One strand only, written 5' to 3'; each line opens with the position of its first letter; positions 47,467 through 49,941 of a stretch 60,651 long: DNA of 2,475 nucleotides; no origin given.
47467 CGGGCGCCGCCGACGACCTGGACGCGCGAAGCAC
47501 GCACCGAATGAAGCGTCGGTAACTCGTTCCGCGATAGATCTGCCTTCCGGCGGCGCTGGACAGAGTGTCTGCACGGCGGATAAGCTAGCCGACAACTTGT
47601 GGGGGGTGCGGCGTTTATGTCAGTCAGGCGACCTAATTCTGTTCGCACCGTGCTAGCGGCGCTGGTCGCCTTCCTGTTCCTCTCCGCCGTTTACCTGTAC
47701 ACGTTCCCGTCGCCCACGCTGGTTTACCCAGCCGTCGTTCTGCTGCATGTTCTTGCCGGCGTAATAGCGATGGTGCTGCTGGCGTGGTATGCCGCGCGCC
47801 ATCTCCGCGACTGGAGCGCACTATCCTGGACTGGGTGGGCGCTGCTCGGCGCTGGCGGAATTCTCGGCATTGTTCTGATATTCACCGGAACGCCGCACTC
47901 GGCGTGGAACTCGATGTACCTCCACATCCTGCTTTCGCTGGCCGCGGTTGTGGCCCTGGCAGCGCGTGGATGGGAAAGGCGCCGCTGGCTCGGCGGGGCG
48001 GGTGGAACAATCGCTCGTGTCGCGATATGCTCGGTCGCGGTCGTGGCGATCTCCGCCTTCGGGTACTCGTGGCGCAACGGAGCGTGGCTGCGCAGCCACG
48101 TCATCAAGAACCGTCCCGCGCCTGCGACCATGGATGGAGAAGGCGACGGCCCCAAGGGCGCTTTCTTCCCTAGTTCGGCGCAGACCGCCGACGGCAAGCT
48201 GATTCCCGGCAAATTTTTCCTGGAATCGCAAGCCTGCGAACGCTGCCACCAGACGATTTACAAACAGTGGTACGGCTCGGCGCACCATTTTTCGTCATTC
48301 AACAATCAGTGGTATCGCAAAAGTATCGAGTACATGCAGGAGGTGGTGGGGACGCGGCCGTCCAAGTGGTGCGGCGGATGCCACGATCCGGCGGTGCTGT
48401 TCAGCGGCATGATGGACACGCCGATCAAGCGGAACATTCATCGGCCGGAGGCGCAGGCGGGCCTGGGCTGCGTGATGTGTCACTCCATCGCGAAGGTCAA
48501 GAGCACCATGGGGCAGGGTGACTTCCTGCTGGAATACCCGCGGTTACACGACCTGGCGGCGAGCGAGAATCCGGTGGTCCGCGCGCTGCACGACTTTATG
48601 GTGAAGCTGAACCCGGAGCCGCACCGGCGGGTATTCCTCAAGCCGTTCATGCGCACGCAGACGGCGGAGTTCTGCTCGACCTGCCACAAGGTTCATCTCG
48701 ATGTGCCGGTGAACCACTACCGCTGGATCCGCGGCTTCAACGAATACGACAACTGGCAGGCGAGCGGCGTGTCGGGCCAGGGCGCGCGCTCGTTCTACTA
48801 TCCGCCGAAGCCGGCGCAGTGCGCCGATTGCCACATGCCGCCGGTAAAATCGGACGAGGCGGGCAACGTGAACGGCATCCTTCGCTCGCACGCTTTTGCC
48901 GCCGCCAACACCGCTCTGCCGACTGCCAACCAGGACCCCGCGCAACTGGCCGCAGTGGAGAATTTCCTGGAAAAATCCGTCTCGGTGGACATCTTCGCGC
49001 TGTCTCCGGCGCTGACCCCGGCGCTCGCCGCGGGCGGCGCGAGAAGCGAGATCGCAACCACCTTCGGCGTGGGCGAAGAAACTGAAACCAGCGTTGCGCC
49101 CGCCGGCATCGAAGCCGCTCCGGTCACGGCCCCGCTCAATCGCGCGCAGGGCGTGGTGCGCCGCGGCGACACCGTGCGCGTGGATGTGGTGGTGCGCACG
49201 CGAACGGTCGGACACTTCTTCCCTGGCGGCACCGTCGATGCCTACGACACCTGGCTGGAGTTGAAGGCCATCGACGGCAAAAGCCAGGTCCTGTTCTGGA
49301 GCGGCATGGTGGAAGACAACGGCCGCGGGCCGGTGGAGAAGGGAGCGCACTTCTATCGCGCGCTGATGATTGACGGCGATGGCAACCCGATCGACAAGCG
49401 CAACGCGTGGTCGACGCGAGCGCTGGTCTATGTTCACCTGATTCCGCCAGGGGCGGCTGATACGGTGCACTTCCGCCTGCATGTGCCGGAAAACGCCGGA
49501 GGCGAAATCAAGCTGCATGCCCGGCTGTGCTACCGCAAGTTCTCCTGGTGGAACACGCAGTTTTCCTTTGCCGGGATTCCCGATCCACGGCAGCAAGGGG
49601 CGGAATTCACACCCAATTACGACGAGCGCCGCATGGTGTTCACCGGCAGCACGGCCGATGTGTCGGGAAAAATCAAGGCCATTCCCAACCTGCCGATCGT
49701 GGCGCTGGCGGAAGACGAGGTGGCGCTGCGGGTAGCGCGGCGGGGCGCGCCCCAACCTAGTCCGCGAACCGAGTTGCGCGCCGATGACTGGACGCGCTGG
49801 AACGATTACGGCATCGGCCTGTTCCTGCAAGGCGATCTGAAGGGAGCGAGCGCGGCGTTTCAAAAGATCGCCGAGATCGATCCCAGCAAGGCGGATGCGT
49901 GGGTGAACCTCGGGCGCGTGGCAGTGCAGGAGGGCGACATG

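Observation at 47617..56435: Five-gene coupled operon: membrane-anchored 5xCxxCH cytochrome-TPR, CRTAC1/UnbV propeller, 1156-aa TPR/FG-GAP/UnbV giant and a split DMT transporter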

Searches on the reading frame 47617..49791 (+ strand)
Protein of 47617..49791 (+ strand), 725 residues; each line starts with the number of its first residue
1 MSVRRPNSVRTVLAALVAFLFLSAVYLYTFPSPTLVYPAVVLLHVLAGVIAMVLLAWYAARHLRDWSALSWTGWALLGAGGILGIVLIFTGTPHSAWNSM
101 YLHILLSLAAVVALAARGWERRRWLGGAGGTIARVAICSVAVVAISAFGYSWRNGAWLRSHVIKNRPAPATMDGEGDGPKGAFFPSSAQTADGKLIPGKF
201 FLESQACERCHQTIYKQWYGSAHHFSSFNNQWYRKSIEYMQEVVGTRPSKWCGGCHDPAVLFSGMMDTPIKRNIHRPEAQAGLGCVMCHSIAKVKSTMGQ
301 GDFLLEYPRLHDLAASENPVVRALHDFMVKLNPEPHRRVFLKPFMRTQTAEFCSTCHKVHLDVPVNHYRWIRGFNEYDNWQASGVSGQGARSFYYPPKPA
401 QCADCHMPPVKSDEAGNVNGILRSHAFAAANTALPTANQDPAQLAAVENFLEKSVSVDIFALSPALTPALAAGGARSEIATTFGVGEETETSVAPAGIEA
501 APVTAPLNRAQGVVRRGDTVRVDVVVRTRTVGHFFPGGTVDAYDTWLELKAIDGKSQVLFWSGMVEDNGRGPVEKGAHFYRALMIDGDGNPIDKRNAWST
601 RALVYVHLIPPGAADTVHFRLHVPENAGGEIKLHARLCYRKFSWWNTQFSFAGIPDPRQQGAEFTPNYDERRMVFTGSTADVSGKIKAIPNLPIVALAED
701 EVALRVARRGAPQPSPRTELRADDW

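Call 48: search_protein_representatives(protein=window:47617-49791:+)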
Query: 725 residues. Proteins with E-value up to 0.001 (for the whole library): 3127; up to 1e-10: 1926; up to 1e-30: 773. The best 150 are listed.
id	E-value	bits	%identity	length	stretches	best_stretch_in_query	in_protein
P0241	3.0e-240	815.7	51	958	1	15-717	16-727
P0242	1.4e-223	760.6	54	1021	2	159-714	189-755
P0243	1.0e-189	648.7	59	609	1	240-714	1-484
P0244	1.2e-188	645.2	55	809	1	20-621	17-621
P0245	2.0e-182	624.5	50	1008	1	14-714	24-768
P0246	6.4e-173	593.1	48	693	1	15-682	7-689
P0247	1.6e-170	585.2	43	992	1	19-725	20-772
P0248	2.4e-170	584.6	48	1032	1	29-717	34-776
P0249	3.1e-170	584.3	47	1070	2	6-657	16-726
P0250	5.0e-170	583.5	54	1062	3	84-438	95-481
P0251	2.0e-168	578.3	63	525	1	15-419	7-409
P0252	3.7e-167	574.1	44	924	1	16-704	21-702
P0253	4.0e-158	544.2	43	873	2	12-467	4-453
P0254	1.6e-151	522.4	49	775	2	6-401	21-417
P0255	8.0e-151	520.1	50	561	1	19-549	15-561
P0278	1.3e-113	397.0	36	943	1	12-644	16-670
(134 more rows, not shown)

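Call 51: find_homologous_proteins(query=A3, max_evalue=1e-20)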
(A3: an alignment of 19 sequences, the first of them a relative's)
Query A3 (19 sequences) (943 aa, profile of the alignment): 1625 proteins with E <= 1e-20 among 8000 candidates; the best 120 are listed.
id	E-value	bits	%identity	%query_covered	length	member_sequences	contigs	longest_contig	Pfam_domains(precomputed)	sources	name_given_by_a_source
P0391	0.0e+0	1253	36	77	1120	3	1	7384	PF25063.1,PF13431.13,PF23914.2,PF13414.13,PF21545.4,PF13176.13,PF13428.13,PF13374.13,PF14559.13,PF13435.12,PF13371.13,PF00515.35,PF12895.14,PF13424.13,PF13432.13,PF13181.13,PF07719.24,PF13174.13,PF22113.2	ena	-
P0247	0.0e+0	1238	38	95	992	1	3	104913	PF13431.13,PF23914.2,PF13414.13,PF13428.13,PF14559.13,PF13435.12,PF13371.13,PF00515.35,PF13424.13,PF21033.5,PF13432.13,PF13181.13,PF07719.24,PF13174.13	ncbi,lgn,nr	ncbi:MAG: tetratricopeptide repeat protein [candidate division KSB1 bacterium]|nr:tetratricopeptide 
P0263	0.0e+0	1191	43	98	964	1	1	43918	PF13431.13,PF23914.2,PF13414.13,PF13176.13,PF13428.13,PF14559.13,PF13435.12,PF13371.13,PF00515.35,PF13424.13,PF13432.13,PF13181.13,PF07719.24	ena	-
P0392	0.0e+0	1165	35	98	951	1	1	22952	PF13431.13,PF23914.2,PF13414.13,PF13428.13,PF25064.2,PF07721.21,PF14559.13,PF13435.12,PF13371.13,PF00515.35,PF13424.13,PF13432.13,PF13181.13,PF07719.24,PF13174.13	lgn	-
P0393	0.0e+0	1153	39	95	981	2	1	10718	PF13431.13,PF23914.2,PF13414.13,PF13428.13,PF14559.13,PF13435.12,PF13371.13,PF00515.35,PF13424.13,PF21033.5,PF13432.13,PF13181.13,PF07719.24,PF13174.13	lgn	-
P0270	0.0e+0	1140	39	98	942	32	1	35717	PF23914.2,PF13414.13,PF13176.13,PF13428.13,PF14559.13,PF13435.12,PF13371.13,PF00515.35,PF13424.13,PF21033.5,PF13432.13,PF13181.13,PF07719.24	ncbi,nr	ncbi:tetratricopeptide repeat protein [candidate division KSB1 bacterium]|nr:tetratricopeptide repea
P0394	0.0e+0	1134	38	94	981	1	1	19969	PF13431.13,PF23914.2,PF13414.13,PF13428.13,PF14559.13,PF13435.12,PF13371.13,PF00515.35,PF13424.13,PF21033.5,PF13432.13,PF13181.13,PF07719.24,PF13174.13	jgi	jgi:tetratricopeptide (TPR) repeat protein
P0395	0.0e+0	1127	37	94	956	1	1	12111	PF13431.13,PF13414.13,PF13428.13,PF13374.13,PF07721.21,PF14559.13,PF13435.12,PF00515.35,PF12895.14,PF13424.13,PF13432.13,PF13181.13,PF07719.24,PF13174.13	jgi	jgi:tetratricopeptide (TPR) repeat protein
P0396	0.0e+0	1124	34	94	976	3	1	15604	PF13431.13,PF23914.2,PF13414.13,PF13176.13,PF13428.13,PF13374.13,PF07721.21,PF14559.13,PF13435.12,PF13371.13,PF00515.35,PF12895.14,PF13424.13,PF13432.13,PF13181.13,PF07719.24,PF13174.13,PF22113.2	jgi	-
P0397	0.0e+0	1124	41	98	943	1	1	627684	PF13431.13,PF23914.2,PF13414.13,PF13176.13,PF13428.13,PF14559.13,PF13435.12,PF13371.13,PF00515.35,PF13424.13,PF21033.5,PF13432.13,PF13181.13,PF07719.24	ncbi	-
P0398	0.0e+0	1120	35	98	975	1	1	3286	PF13431.13,PF23914.2,PF13414.13,PF13428.13,PF14559.13,PF13435.12,PF13371.13,PF00515.35,PF12895.14,PF13424.13,PF13432.13,PF13181.13,PF07719.24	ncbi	-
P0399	0.0e+0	1116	38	95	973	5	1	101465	PF13431.13,PF23914.2,PF13414.13,PF13428.13,PF14559.13,PF13435.12,PF13371.13,PF00515.35,PF12895.14,PF21033.5,PF13432.13,PF13181.13,PF07719.24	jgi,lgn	jgi:Flp pilus assembly protein TadD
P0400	0.0e+0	1116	33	93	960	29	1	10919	PF13431.13,PF23914.2,PF13414.13,PF13428.13,PF14559.13,PF24575.2,PF13435.12,PF13371.13,PF00515.35,PF12895.14,PF13424.13,PF13432.13,PF13181.13,PF07719.24,PF22113.2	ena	-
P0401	0.0e+0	1115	38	95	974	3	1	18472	PF13431.13,PF23914.2,PF13414.13,PF13428.13,PF14559.13,PF13435.12,PF13371.13,PF00515.35,PF13424.13,PF21033.5,PF13432.13,PF13181.13,PF07719.24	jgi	-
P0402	0.0e+0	1115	33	91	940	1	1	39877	PF13431.13,PF23914.2,PF13414.13,PF21545.4,PF13176.13,PF13428.13,PF07721.21,PF14559.13,PF24575.2,PF13435.12,PF13371.13,PF00515.35,PF12895.14,PF13424.13,PF21033.5,PF13432.13,PF13181.13,PF07719.24,PF13174.13,PF22113.2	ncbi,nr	ncbi:MAG TPA: tetratricopeptide repeat protein [Terriglobales bacterium]|nr:tetratricopeptide repeat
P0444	0.0e+0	1097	35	94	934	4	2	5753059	PF13431.13,PF23914.2,PF13414.13,PF21545.4,PF13176.13,PF13428.13,PF23241.2,PF14559.13,PF13435.12,PF00515.35,PF12895.14,PF13424.13,PF21033.5,PF13432.13,PF13181.13,PF07719.24,PF13174.13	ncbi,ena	-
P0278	0.0e+0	1093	100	100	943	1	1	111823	PF14559.13,PF13431.13,PF23914.2,PF13435.12,PF13414.13,PF00515.35,PF13432.13,PF13442.12,PF13181.13,PF07719.24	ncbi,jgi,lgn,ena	-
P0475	0.0e+0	1092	35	94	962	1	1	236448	PF25063.1,PF13431.13,PF23914.2,PF25060.1,PF13414.13,PF13176.13,PF13428.13,PF14559.13,PF13435.12,PF00515.35,PF12895.14,PF13424.13,PF21033.5,PF13432.13,PF13181.13,PF07719.24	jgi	jgi:cytochrome c-type biogenesis protein CcmH/NrfG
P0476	0.0e+0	1092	34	96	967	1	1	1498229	PF13431.13,PF23914.2,PF25060.1,PF13414.13,PF21545.4,PF13176.13,PF13428.13,PF13374.13,PF07721.21,PF14559.13,PF13435.12,PF00515.35,PF12895.14,PF13424.13,PF21033.5,PF13432.13,PF13181.13,PF07719.24,PF13174.13,PF22113.2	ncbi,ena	-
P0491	0.0e+0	1089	32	92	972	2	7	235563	PF13431.13,PF23914.2,PF13414.13,PF13176.13,PF13428.13,PF14559.13,PF13435.12,PF13371.13,PF00515.35,PF12895.14,PF13424.13,PF13432.13,PF13181.13,PF07719.24,PF13174.13,PF22113.2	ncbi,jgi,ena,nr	ncbi:MAG TPA: tetratricopeptide repeat protein [Candidatus Binatia bacterium]|nr:tetratricopeptide r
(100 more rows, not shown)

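Call 52: find_encoding_contigs(protein=P0247, flank=8000, max_places=1)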
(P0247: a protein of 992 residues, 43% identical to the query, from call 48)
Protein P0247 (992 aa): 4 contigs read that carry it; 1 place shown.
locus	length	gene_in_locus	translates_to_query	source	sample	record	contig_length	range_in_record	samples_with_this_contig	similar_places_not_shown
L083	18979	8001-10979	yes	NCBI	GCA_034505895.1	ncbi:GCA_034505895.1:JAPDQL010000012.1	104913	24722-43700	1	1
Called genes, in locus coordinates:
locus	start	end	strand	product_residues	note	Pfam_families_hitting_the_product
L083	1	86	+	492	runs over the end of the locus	PF13439:Glyco_transf_4, PF13579:Glyco_trans_4_4, PF13692:Glyco_trans_1_4 (weak)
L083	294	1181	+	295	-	PF01636:APH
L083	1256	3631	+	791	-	PF16889:Hepar_II_III_N, PF07940:Hepar_II_III_C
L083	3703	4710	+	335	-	PF00534:Glycos_transf_1, PF13692:Glyco_trans_1_4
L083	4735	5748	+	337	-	PF00501:AMP-binding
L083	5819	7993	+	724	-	PF00091:Tubulin, PF12327:FtsZ_C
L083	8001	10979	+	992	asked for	PF13431:TPR_17 (faint), PF13435:Cytochrome_C554 (faint), PF07719:TPR_2 (faint), PF23914:TPR_CcmH_CycH (weak), PF14559:TPR_19 (weak), PF13432:TPR_16 (weak), PF00515:TPR_1 (weak), PF14559:TPR_19 (weak), +7 more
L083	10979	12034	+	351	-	PF00534:Glycos_transf_1 (weak), PF13692:Glyco_trans_1_4, PF13524:Glyco_trans_1_2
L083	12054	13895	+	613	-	PF01636:APH (weak)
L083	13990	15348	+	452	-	PF02223:Thymidylate_kin (faint)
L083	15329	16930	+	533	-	PF01943:Polysacc_synt, PF13440:Polysacc_synt_3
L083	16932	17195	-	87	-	PF01909:NTP_transf_2, PF18765:Polbeta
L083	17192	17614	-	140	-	PF05168:HEPN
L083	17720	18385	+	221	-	-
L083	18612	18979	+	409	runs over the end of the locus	PF01636:APH (weak)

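Call 53: find_encoding_contigs(protein=P0278, flank=8000, max_places=1)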
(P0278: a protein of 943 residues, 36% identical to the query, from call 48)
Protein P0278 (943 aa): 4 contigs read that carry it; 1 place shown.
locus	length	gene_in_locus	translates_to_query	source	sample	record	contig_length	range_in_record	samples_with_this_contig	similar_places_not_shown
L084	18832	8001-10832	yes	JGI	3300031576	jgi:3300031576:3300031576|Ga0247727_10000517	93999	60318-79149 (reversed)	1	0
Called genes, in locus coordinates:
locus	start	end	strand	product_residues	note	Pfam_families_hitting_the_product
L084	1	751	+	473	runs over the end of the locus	PF13439:Glyco_transf_4, PF13579:Glyco_trans_4_4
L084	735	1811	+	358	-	PF01636:APH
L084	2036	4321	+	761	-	PF16889:Hepar_II_III_N, PF07940:Hepar_II_III_C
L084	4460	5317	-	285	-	PF13469:Sulfotransfer_3 (faint)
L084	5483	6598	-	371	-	PF13439:Glyco_transf_4 (faint), PF00534:Glycos_transf_1, PF13692:Glyco_trans_1_4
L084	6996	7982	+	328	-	PF00501:AMP-binding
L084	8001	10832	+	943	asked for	PF13435:Cytochrome_C554 (faint), PF13431:TPR_17 (faint), PF13442:Cytochrome_CBB3 (faint), PF07719:TPR_2 (faint), PF13432:TPR_16 (faint), PF23914:TPR_CcmH_CycH (faint), PF00515:TPR_1 (faint), PF13181:TPR_8 (faint), +2 more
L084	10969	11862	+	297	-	PF13579:Glyco_trans_4_4 (weak), PF00534:Glycos_transf_1 (weak), PF13692:Glyco_trans_1_4, PF13524:Glyco_trans_1_2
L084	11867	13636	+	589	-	PF01636:APH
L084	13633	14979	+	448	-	PF14907:NTP_transf_5 (weak), PF02223:Thymidylate_kin (faint)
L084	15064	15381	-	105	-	PF01909:NTP_transf_2, PF18765:Polbeta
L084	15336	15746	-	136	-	PF05168:HEPN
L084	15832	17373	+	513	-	PF01943:Polysacc_synt, PF13440:Polysacc_synt_3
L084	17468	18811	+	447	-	PF04932:Wzy_C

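Call 54: find_encoding_contigs(protein=P0444, flank=8000, max_places=1)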
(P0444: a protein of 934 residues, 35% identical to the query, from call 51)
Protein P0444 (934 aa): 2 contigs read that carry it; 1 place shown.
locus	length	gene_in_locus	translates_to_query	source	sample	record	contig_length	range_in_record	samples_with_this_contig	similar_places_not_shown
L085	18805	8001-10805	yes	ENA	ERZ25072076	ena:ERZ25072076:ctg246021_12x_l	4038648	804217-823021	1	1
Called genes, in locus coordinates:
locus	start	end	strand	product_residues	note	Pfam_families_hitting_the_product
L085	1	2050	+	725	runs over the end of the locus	PF13191:AAA_16 (weak), PF17874:TPR_MalT (faint), PF07719:TPR_2 (faint), PF13176:TPR_7 (faint), PF00515:TPR_1 (faint), PF13374:TPR_10 (faint), PF13424:TPR_12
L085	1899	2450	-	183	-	-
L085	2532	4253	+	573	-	-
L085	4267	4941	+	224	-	PF12796:Ank_2 (weak), PF00023:Ank (weak), PF13606:Ank_3 (faint), PF12796:Ank_2, PF13637:Ank_4 (weak), PF13857:Ank_5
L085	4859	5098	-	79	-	-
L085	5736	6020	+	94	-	PF12680:SnoaL_2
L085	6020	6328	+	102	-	-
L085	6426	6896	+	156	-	PF09413:DUF2007 (weak)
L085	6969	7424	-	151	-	-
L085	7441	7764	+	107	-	-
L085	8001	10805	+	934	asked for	PF13435:Cytochrome_C554 (faint), PF23241:HAT_PRP39_C (weak), PF13424:TPR_12, PF14559:TPR_19 (weak), PF23914:TPR_CcmH_CycH (weak), PF13432:TPR_16 (weak), PF14559:TPR_19 (weak), PF00515:TPR_1 (weak), +10 more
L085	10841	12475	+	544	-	PF01839:FG-GAP (faint), PF13517:FG-GAP_3, PF07593:UnbV_ASPIC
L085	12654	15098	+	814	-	PF07635:PSCyt1, PF07583:PSCyt2, PF07587:PSD1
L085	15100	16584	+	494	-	PF07394:DUF1501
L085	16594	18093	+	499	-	PF09990:DUF2231 (weak), PF13516:LRR_6 (faint), PF07635:PSCyt1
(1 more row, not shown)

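Call 55: find_encoding_contigs(protein=P0491, flank=8000, max_places=1)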
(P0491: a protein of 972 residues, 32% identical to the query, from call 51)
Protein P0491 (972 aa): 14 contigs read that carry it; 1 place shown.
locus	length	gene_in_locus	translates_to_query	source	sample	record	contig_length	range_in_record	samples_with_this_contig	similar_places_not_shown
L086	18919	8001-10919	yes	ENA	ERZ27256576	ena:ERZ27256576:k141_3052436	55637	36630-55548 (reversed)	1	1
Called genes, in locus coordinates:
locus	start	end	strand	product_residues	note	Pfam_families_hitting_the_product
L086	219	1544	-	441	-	PF00083:Sugar_tr, PF07690:MFS_1, PF12832:MFS_1_like (faint)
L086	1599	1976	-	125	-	PF00581:Rhodanese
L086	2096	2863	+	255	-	PF01479:S4, PF00849:PseudoU_synth_2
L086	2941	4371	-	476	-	PF04932:Wzy_C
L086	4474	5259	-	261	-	-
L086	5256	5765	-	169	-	-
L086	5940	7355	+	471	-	PF01425:Amidase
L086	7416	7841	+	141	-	PF00072:Response_reg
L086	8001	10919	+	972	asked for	PF13435:Cytochrome_C554 (weak), PF22113:Mtrc-MtrF_II-IV_dom (faint), PF13432:TPR_16, PF14559:TPR_19, PF23914:TPR_CcmH_CycH, PF14559:TPR_19, PF13432:TPR_16 (weak), PF14559:TPR_19, +11 more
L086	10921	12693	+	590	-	PF01839:FG-GAP (faint), PF13517:FG-GAP_3, PF07593:UnbV_ASPIC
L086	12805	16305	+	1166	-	PF12895:ANAPC3 (faint), PF13174:TPR_6 (faint), PF13432:TPR_16, PF00515:TPR_1, PF07719:TPR_2 (weak), PF23914:TPR_CcmH_CycH, PF13517:FG-GAP_3, PF07593:UnbV_ASPIC, +8 more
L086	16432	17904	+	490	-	PF13520:AA_permease_2, PF00324:AA_permease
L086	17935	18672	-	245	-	PF02311:AraC_binding, PF07883:Cupin_2 (weak), PF00165:HTH_AraC (faint), PF12833:HTH_18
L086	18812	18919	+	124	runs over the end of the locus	PF00903:Glyoxalase (faint)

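Call 57: find_encoding_contigs(protein=P0476, flank=8000, max_places=1)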
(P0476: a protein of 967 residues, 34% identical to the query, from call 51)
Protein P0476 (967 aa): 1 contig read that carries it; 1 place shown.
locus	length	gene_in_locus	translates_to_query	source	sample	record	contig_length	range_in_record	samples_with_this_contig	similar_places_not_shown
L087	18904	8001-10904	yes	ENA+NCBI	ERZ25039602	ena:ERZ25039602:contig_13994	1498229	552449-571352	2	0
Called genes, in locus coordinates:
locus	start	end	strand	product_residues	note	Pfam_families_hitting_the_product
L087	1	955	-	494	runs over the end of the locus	PF00289:Biotin_carb_N, PF02222:ATP-grasp (faint), PF02786:CPSase_L_D2, PF07478:Dala_Dala_lig_C (weak), PF02785:Biotin_carb_C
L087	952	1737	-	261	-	PF00378:ECH_1, PF16113:ECH_2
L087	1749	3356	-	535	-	PF01039:Carboxyl_trans, PF03255:ACCA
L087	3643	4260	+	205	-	PF01135:PCMT, PF00398:RrnaAD, PF13847:Methyltransf_31 (weak), PF13649:Methyltransf_25 (weak)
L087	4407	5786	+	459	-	PF00072:Response_reg, PF00158:Sigma54_activat, PF14532:Sigma54_activ_2, PF07728:AAA_5 (faint), PF25601:AAA_lid_14, PF02954:HTH_8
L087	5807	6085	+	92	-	-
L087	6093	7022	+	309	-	PF03631:Virul_fac_BrkB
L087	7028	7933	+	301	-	PF00480:ROK, PF01869:BcrAD_BadFG (faint), PF02685:Glucokinase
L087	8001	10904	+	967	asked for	PF22113:Mtrc-MtrF_II-IV_dom (faint), PF07719:TPR_2 (faint), PF13181:TPR_8 (faint), PF14559:TPR_19, PF23914:TPR_CcmH_CycH (weak), PF13424:TPR_12, PF13432:TPR_16 (weak), PF14559:TPR_19, +13 more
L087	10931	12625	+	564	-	PF01839:FG-GAP (faint), PF13517:FG-GAP_3, PF07593:UnbV_ASPIC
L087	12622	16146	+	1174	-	PF00515:TPR_1 (faint), PF07719:TPR_2 (faint), PF13176:TPR_7 (faint), PF12895:ANAPC3 (weak), PF13432:TPR_16 (weak), PF14559:TPR_19 (weak), PF13517:FG-GAP_3, PF07593:UnbV_ASPIC (weak), +10 more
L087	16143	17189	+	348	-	PF00795:CN_hydrolase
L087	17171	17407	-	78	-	-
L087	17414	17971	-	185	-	PF01965:DJ-1_PfpI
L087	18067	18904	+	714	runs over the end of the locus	PF03190:Thioredox_DsbH, PF13899:Thioredoxin_7, PF07221:GlcNAc_2-epim (faint)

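Call 58: find_encoding_contigs(protein=P0475, flank=8000, max_places=1)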
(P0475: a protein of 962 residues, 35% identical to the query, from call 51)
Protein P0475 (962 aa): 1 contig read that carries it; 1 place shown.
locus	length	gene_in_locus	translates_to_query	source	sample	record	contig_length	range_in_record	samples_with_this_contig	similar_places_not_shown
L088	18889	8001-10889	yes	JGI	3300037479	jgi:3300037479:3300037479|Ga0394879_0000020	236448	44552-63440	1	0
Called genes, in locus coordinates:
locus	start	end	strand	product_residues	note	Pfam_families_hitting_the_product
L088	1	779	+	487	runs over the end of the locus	PF00753:Lactamase_B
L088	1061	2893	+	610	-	PF05960:DUF885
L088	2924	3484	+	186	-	PF27270:Alr1449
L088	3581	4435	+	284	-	PF02633:Creatininase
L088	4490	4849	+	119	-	-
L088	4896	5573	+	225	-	-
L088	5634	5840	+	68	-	PF04255:DUF433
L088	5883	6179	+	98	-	PF04014:MazE_antitoxin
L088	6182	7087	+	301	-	PF00165:HTH_AraC, PF12833:HTH_18, PF00165:HTH_AraC (weak)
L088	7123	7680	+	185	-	PF00903:Glyoxalase, PF22677:Ble-like_N (weak), PF13669:Glyoxalase_4 (faint)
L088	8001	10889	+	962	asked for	PF23914:TPR_CcmH_CycH (faint), PF13432:TPR_16 (faint), PF07719:TPR_2 (faint), PF13435:Cytochrome_C554 (weak), PF14559:TPR_19 (weak), PF25063:ARM_TT21_C (weak), PF14559:TPR_19 (weak), PF13414:TPR_11 (weak), +9 more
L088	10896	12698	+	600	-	PF01839:FG-GAP (faint), PF13517:FG-GAP_3, PF07593:UnbV_ASPIC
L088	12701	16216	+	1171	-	PF00515:TPR_1 (faint), PF07719:TPR_2 (faint), PF13174:TPR_6 (faint), PF23914:TPR_CcmH_CycH (weak), PF13432:TPR_16 (weak), PF14559:TPR_19 (weak), PF13517:FG-GAP_3, PF07593:UnbV_ASPIC, +8 more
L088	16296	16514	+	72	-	-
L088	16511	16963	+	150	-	PF01850:PIN (weak)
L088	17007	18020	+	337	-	PF00795:CN_hydrolase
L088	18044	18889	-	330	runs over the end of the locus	-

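Call 59: find_encoding_contigs(protein=P0397, flank=8000, max_places=1)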
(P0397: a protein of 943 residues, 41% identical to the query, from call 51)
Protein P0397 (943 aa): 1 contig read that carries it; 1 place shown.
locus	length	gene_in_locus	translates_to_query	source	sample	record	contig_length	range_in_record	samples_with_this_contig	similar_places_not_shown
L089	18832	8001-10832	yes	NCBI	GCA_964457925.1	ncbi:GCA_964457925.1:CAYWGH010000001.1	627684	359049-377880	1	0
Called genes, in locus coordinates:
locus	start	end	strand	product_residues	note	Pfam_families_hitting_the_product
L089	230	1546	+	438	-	PF03721:UDPG_MGDP_dh_N, PF00984:UDPG_MGDP_dh, PF03720:UDPG_MGDP_dh_C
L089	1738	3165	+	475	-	PF13579:Glyco_trans_4_4, PF13439:Glyco_transf_4, PF13692:Glyco_trans_1_4 (faint)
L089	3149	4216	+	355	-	PF01636:APH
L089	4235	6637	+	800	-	PF16889:Hepar_II_III_N, PF07940:Hepar_II_III_C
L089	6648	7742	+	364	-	PF13439:Glyco_transf_4 (weak), PF00534:Glycos_transf_1, PF13692:Glyco_trans_1_4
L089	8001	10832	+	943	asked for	PF13435:Cytochrome_C554 (weak), PF13371:TPR_9 (faint), PF07719:TPR_2 (faint), PF13424:TPR_12 (faint), PF13428:TPR_14 (faint), PF13432:TPR_16 (faint), PF14559:TPR_19 (faint), PF00515:TPR_1 (faint), +6 more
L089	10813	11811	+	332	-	PF00534:Glycos_transf_1 (weak), PF13692:Glyco_trans_1_4, PF13524:Glyco_trans_1_2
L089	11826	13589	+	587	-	PF02958:EcKL (faint), PF01636:APH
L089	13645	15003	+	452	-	PF14907:NTP_transf_5 (weak), PF02223:Thymidylate_kin (faint)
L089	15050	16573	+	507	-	PF01943:Polysacc_synt, PF13440:Polysacc_synt_3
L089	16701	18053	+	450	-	PF04932:Wzy_C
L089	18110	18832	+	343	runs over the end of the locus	PF01522:Polysacc_deac_1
